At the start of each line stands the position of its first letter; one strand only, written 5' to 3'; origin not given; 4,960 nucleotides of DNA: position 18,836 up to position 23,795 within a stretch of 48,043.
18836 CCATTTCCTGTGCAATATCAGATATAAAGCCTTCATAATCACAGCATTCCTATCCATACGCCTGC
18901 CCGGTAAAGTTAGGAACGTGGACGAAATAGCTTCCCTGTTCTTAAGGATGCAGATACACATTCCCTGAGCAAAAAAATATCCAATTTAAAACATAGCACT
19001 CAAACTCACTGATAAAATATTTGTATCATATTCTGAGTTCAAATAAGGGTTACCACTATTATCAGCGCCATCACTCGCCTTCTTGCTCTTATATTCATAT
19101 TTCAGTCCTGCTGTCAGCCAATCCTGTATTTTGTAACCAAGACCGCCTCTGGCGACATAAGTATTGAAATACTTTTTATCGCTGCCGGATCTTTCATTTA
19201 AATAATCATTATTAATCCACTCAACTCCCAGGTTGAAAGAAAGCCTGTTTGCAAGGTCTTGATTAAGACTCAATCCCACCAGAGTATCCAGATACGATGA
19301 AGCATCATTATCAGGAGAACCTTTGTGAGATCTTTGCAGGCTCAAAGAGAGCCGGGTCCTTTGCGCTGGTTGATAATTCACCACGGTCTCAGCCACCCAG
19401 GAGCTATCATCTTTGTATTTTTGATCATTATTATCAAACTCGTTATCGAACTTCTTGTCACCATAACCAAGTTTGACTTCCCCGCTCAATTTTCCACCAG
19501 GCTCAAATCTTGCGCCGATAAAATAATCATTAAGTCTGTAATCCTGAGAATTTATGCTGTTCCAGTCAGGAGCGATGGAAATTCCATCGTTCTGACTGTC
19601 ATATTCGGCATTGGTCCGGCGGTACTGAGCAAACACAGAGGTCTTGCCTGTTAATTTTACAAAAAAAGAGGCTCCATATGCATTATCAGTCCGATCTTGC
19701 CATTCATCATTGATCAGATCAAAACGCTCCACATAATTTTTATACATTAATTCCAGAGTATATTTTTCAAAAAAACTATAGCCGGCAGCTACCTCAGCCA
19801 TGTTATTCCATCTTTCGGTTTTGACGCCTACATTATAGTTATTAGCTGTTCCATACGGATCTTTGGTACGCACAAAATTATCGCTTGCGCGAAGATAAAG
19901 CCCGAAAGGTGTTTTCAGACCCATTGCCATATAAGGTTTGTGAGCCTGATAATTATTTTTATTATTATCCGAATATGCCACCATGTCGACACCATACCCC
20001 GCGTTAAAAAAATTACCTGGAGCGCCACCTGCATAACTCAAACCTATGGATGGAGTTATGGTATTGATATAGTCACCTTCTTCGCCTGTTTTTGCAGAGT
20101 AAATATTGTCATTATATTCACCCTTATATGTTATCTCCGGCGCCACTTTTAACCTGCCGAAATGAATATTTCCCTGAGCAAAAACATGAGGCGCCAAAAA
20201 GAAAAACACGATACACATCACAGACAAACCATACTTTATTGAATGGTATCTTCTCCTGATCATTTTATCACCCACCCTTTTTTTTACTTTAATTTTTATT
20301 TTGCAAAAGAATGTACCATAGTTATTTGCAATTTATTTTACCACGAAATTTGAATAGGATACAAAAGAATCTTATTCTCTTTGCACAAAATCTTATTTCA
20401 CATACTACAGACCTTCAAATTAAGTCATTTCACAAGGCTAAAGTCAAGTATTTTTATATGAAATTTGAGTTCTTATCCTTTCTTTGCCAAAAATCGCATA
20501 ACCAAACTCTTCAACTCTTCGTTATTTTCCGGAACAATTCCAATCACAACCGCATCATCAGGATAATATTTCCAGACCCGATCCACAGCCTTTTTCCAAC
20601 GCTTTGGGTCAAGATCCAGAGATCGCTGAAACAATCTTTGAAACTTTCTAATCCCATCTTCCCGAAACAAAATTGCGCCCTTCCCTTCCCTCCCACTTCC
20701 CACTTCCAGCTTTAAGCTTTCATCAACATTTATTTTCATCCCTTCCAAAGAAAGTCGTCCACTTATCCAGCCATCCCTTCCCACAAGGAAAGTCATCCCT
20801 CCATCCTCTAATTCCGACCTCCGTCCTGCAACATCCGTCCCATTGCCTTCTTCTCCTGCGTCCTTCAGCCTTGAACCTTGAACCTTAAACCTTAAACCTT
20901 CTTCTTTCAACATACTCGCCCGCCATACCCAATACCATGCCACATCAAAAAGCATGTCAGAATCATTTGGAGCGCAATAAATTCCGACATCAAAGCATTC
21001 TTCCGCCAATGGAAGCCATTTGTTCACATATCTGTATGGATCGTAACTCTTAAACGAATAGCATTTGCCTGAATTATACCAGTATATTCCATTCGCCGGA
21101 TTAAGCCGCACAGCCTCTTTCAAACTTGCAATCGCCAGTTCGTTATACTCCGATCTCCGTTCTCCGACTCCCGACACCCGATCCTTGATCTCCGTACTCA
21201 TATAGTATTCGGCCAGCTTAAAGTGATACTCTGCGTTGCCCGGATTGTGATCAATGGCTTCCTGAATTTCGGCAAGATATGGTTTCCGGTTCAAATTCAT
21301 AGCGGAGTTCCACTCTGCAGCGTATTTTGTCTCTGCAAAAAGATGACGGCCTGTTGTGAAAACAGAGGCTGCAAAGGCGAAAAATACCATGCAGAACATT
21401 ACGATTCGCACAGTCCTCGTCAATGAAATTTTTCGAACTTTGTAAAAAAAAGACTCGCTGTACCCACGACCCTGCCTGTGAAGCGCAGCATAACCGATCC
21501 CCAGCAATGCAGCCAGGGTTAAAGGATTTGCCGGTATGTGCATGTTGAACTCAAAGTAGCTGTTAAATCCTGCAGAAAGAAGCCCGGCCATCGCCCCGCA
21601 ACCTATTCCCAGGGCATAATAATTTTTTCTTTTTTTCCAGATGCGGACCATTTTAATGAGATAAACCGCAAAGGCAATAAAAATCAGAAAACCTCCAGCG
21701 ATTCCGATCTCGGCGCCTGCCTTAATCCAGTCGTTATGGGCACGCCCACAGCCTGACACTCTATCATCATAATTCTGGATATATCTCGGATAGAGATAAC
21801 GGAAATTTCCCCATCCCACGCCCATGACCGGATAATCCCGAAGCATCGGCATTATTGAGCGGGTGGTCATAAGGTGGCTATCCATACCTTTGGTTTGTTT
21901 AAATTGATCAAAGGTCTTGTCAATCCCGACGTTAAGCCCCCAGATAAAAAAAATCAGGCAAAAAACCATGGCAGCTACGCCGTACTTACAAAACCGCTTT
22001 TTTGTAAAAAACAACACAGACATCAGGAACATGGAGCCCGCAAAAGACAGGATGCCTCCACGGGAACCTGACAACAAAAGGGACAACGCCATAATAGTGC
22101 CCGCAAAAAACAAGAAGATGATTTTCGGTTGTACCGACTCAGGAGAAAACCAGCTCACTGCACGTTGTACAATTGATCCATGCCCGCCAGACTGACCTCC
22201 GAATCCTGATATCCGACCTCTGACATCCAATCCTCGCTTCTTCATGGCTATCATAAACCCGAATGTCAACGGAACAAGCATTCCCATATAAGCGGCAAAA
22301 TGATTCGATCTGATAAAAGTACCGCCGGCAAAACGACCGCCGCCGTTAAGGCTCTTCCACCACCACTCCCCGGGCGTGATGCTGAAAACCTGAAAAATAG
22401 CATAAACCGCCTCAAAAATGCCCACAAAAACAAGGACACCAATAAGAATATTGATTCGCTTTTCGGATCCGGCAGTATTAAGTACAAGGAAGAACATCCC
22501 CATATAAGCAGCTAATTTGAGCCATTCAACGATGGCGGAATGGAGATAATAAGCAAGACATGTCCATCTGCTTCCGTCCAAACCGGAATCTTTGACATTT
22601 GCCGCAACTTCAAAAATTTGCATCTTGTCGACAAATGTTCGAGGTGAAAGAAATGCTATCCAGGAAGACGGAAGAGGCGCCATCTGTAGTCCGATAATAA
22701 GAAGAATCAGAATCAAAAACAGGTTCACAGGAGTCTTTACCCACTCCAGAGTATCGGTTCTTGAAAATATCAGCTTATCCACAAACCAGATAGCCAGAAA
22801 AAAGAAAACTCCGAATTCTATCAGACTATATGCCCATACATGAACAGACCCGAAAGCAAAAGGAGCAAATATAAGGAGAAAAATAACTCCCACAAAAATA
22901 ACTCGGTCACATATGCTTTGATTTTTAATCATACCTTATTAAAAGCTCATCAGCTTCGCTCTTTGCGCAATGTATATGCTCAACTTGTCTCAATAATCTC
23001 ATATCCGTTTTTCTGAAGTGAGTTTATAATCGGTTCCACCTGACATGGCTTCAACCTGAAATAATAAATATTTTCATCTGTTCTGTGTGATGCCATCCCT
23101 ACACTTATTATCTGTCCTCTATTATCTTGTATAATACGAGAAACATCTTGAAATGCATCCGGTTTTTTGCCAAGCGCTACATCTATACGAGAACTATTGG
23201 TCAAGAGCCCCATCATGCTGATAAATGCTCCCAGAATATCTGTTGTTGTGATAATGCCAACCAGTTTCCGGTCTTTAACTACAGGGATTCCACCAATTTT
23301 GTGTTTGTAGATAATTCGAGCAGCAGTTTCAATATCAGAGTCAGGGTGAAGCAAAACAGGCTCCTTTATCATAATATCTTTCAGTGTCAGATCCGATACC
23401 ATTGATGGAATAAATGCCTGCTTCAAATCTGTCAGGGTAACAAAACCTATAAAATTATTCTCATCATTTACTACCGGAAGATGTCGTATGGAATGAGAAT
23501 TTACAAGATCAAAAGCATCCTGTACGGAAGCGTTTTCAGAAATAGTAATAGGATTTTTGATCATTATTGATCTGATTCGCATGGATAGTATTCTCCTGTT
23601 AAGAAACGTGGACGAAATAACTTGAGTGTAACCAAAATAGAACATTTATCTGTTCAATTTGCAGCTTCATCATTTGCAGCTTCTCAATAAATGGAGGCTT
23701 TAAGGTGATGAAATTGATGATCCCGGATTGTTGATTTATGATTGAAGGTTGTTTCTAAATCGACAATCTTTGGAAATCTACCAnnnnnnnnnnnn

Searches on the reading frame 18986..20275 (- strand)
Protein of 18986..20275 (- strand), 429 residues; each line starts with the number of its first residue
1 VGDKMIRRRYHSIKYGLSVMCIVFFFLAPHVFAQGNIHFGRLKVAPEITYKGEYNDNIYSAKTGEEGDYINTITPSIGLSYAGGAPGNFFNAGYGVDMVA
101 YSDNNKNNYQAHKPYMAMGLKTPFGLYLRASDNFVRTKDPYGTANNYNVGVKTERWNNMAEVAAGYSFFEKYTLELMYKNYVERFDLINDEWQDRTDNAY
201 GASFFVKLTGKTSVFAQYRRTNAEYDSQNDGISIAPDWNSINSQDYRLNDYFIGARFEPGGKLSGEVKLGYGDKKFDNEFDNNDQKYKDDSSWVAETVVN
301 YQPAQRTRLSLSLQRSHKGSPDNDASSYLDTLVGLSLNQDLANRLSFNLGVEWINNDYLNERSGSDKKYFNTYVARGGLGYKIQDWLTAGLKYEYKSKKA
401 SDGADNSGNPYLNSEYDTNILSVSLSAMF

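Call 21: search_protein_families(library=pfam, proteins=[window:18986-20275:-])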
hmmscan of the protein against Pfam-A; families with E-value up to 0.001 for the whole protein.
window:18986-20275:- (429 aa): 4 families
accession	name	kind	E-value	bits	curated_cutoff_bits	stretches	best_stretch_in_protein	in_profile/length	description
PF10082.15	BBP2_2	-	2.8e-17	63.1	23.7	1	194-405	169-363/378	Putative beta-barrel porin 2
PF10677.15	DUF2490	-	0.00012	22.3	29.8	1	335-402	7-60/186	Protein of unknown function (DUF2490)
PF19089.6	DUF5777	-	0.00077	19.2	23.1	0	176-238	143-202/247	Membrane bound beta barrel domain (DUF5777)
PF13505.12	OMP_b-brl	-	0.00092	19.9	28.7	0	343-426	18-90/175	Outer membrane protein beta-barrel domain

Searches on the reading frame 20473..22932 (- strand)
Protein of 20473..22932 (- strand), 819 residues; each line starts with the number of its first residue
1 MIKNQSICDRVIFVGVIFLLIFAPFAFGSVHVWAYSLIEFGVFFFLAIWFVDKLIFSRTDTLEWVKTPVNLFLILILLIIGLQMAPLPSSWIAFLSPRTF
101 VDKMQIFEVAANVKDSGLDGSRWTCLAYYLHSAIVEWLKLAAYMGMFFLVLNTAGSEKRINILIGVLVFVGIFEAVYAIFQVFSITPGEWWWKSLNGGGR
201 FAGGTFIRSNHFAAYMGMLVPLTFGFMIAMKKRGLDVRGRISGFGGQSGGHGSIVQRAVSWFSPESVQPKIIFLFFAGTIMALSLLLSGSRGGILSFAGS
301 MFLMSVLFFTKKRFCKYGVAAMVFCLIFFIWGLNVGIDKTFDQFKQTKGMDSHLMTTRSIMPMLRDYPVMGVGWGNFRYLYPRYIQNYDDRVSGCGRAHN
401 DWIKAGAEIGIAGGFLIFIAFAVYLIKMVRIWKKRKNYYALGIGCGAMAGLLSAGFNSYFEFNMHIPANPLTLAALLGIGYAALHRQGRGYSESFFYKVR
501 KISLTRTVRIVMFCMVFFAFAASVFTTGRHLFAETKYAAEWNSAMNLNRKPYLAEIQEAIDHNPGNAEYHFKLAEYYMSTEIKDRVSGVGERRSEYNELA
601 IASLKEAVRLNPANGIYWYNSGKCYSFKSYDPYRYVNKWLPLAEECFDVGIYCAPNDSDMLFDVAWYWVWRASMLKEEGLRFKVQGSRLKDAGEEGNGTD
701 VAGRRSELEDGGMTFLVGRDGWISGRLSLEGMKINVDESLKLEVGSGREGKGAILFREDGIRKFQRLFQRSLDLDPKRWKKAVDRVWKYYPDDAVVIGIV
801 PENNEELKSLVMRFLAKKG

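Call 6: search_protein_families(library=pfam, proteins=[window:20473-22932:-])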
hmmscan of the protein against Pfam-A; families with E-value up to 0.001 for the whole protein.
window:20473-22932:- (819 aa): 4 families
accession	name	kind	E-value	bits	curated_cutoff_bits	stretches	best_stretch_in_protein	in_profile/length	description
PF04932.20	Wzy_C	-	4.8e-17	62.6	31.7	1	280-418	5-149/149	O-Antigen ligase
PF13414.12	TPR_11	-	2.7e-05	24.2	26.8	0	598-625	11-38/42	TPR repeat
PF13431.12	TPR_17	-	6.3e-05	23.4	24.4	0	557-577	3-23/34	Tetratricopeptide repeat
PF13432.12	TPR_16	-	0.00023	22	32.7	0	598-625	14-41/65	Tetratricopeptide repeat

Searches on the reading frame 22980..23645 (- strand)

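Call 6: search_protein_families(library=pfam, proteins=[window:22980-23645:-])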
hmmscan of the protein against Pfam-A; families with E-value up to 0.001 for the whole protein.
window:22980-23645:- (221 aa): 1 family
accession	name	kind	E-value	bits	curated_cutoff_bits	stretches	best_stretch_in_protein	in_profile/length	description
PF00571.33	CBS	-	6.4e-34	116.5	24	2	24-78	1-55/57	CBS domain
